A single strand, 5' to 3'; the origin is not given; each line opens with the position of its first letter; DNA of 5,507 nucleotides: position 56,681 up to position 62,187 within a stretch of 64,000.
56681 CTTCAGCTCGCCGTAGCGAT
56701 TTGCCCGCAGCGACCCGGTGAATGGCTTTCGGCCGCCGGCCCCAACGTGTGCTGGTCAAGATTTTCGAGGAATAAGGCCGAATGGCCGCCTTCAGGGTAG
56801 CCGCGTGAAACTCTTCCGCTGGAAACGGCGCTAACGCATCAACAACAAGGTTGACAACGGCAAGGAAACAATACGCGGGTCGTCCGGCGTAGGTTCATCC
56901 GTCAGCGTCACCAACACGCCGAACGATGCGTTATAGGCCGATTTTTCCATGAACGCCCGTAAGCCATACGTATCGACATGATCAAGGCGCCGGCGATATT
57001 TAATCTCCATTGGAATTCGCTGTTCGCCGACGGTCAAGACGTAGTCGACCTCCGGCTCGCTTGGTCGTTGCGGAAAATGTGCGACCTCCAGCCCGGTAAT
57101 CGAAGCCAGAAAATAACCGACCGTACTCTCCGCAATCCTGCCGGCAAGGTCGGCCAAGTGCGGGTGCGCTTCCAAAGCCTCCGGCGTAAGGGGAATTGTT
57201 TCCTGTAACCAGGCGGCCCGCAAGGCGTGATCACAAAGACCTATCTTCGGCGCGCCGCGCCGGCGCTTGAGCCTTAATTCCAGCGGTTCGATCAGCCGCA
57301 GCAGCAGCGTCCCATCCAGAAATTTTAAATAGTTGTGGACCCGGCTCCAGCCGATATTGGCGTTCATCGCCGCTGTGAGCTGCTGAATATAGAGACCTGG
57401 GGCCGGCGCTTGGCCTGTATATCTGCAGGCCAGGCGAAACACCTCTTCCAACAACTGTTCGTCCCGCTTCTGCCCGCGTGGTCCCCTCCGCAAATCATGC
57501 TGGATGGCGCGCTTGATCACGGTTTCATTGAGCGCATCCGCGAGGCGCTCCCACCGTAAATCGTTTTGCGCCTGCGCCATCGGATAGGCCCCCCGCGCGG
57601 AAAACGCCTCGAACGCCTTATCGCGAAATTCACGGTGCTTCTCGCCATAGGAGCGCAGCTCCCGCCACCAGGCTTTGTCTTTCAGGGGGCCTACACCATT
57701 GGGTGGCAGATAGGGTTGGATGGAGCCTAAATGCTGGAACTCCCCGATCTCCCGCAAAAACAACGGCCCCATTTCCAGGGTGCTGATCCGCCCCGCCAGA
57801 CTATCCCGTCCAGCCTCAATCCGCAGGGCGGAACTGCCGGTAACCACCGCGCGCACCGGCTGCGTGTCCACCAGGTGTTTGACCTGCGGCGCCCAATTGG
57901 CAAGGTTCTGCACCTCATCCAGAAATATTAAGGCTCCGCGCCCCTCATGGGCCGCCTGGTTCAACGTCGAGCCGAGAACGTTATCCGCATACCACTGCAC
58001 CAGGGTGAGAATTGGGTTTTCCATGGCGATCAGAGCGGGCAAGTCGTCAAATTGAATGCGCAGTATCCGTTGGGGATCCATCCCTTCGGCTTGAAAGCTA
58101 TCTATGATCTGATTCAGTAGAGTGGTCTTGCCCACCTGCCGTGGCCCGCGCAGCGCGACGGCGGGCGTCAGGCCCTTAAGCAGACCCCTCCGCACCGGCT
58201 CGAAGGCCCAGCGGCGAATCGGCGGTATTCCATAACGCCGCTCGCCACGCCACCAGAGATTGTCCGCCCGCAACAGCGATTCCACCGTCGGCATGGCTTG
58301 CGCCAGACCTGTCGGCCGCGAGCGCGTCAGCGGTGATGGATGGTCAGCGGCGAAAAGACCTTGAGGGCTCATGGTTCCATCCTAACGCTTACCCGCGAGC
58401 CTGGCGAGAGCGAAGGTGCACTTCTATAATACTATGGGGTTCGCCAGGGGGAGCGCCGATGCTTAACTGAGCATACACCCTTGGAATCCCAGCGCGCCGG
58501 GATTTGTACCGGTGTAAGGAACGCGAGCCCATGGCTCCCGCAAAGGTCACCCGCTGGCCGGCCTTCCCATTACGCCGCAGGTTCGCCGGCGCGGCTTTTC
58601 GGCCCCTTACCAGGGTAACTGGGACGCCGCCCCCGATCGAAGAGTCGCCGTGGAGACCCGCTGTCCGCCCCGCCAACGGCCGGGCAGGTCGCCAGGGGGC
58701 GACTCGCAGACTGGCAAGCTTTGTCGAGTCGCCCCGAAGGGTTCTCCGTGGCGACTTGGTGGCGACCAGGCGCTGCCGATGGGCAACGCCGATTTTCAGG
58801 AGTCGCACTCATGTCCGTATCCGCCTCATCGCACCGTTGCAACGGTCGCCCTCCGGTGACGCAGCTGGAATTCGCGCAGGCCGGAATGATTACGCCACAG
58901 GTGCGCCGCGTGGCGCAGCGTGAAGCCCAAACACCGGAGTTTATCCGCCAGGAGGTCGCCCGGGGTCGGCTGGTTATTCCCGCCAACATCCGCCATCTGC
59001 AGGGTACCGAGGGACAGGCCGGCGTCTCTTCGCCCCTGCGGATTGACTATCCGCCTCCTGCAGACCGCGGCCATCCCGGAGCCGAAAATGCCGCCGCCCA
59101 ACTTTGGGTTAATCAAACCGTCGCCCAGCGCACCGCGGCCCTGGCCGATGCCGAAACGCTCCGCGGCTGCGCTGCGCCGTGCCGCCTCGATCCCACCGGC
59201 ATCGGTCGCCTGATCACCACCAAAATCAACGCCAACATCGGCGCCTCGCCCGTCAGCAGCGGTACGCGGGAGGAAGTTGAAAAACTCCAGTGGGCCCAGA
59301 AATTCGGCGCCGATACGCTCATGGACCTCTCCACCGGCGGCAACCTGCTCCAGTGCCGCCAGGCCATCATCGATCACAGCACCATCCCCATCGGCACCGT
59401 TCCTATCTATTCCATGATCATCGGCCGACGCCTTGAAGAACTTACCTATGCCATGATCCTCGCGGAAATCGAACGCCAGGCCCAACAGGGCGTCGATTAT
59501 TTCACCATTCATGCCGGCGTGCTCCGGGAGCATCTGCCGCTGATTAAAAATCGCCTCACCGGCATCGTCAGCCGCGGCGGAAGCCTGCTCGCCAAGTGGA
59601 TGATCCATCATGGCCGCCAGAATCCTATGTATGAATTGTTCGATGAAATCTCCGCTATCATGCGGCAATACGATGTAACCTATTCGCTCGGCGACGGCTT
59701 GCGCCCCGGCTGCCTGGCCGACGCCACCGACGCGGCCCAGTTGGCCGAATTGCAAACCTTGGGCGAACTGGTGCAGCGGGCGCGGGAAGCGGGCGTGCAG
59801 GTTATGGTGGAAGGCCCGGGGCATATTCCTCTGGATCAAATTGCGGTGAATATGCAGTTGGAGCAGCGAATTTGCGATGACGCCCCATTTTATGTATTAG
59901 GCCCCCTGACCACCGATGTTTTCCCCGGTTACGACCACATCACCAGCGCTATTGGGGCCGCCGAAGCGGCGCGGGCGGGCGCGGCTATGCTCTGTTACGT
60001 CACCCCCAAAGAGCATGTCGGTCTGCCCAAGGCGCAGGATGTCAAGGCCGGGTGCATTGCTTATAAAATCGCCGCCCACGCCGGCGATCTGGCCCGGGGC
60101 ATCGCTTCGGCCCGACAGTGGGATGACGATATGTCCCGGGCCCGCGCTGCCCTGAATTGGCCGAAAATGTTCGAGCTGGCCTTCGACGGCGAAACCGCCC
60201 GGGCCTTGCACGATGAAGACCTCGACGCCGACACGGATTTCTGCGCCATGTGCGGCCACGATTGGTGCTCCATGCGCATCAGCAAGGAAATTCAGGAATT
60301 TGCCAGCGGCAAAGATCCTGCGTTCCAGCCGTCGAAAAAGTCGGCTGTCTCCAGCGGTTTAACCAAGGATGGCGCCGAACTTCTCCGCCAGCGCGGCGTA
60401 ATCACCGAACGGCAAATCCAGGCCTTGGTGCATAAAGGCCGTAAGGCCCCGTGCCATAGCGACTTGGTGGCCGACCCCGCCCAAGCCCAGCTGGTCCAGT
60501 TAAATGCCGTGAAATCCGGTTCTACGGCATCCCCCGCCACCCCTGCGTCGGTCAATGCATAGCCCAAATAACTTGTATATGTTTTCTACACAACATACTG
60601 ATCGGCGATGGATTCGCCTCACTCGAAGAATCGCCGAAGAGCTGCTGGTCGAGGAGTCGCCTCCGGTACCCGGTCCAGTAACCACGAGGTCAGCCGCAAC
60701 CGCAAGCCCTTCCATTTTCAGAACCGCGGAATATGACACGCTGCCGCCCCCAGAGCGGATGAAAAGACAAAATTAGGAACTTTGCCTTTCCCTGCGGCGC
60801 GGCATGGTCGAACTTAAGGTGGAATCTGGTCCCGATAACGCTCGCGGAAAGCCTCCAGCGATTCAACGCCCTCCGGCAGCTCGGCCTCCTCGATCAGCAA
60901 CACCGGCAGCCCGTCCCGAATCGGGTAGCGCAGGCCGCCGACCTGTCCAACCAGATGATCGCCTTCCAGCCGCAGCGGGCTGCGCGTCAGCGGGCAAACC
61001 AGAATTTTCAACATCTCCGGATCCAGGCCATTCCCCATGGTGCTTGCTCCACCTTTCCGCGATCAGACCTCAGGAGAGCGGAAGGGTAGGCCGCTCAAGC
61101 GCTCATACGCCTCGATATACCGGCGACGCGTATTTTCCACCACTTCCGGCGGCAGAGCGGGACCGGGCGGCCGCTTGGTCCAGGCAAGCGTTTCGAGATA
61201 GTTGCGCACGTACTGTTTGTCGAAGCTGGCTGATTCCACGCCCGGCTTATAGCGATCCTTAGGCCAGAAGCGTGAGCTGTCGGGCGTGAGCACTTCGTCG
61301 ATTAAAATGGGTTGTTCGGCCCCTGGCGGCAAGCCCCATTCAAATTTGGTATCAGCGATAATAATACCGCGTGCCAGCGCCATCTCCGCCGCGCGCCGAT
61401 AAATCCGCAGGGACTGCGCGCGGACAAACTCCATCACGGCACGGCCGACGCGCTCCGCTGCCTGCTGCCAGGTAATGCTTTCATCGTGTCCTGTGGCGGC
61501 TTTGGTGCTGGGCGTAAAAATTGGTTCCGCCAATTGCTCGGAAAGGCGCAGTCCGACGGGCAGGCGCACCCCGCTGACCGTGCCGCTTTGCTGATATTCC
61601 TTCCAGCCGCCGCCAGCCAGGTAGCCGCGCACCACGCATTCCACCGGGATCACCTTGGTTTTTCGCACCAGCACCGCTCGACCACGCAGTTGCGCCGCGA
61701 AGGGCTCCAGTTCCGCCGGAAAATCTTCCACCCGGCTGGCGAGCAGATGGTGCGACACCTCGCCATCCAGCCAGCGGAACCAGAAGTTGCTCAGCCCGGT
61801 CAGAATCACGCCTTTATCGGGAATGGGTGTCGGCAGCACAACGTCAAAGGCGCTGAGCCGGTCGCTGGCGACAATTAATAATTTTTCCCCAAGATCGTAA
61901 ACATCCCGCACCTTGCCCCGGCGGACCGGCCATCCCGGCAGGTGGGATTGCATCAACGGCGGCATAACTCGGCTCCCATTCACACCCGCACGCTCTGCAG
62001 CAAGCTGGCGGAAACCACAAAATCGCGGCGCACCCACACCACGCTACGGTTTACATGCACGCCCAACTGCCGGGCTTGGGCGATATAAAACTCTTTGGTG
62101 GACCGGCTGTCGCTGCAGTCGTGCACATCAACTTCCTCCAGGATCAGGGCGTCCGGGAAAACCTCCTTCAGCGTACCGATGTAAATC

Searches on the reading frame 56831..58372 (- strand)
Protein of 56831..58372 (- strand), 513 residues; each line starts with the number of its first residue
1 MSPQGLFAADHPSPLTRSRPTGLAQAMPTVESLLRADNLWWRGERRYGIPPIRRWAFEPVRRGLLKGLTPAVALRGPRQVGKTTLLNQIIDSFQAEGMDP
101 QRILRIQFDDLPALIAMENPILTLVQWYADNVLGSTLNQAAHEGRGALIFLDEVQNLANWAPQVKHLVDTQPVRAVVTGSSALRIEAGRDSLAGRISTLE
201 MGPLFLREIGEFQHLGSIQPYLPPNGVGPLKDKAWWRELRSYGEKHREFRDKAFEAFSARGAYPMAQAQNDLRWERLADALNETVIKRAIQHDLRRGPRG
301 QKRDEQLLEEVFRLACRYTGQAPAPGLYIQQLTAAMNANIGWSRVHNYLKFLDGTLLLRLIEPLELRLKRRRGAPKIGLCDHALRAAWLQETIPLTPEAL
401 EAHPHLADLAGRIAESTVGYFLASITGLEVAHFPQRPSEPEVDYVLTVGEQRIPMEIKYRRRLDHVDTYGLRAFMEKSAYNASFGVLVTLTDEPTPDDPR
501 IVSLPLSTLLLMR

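Call 79: search_protein_families(library=pfam, proteins=[window:56831-58372:-], max_evalue=0.00001)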
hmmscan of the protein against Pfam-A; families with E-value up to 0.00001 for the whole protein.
window:56831-58372:- (513 aa): 2 families
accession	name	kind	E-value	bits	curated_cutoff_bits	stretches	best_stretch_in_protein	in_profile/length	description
PF13173.12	AAA_14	-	1e-26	93.8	27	1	70-209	3-128/129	AAA domain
PF13635.12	DUF4143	-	4.1e-12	46.6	28.1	1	300-460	8-160/160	Domain of unknown function (DUF4143)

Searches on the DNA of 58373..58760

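Call 82: search_rna_families(source=window, start=58373, end=58760, threshold=evalue, max_evalue=1)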
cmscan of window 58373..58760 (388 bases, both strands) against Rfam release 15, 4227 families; matches with E-value up to 1: 0.
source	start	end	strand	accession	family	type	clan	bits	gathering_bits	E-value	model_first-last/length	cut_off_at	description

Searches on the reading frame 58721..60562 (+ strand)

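Call 79: search_protein_families(library=pfam, proteins=[window:58721-60562:+], max_evalue=0.00001)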
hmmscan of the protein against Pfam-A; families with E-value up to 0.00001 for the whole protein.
window:58721-60562:+ (613 aa): 1 family
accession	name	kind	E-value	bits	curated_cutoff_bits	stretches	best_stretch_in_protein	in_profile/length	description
PF01964.24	ThiC_Rad_SAM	-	4.6e-177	589.4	25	2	156-522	48-419/420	Radical SAM ThiC family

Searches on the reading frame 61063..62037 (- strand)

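Call 79: search_protein_families(library=pfam, proteins=[window:61063-62037:-], max_evalue=0.00001)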
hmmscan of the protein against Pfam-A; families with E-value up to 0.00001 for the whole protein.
window:61063-62037:- (324 aa): 1 family
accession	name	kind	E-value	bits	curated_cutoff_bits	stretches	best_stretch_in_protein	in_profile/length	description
PF01259.24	SAICAR_synt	-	5.4e-69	232.9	20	1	39-288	3-228/233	SAICAR synthetase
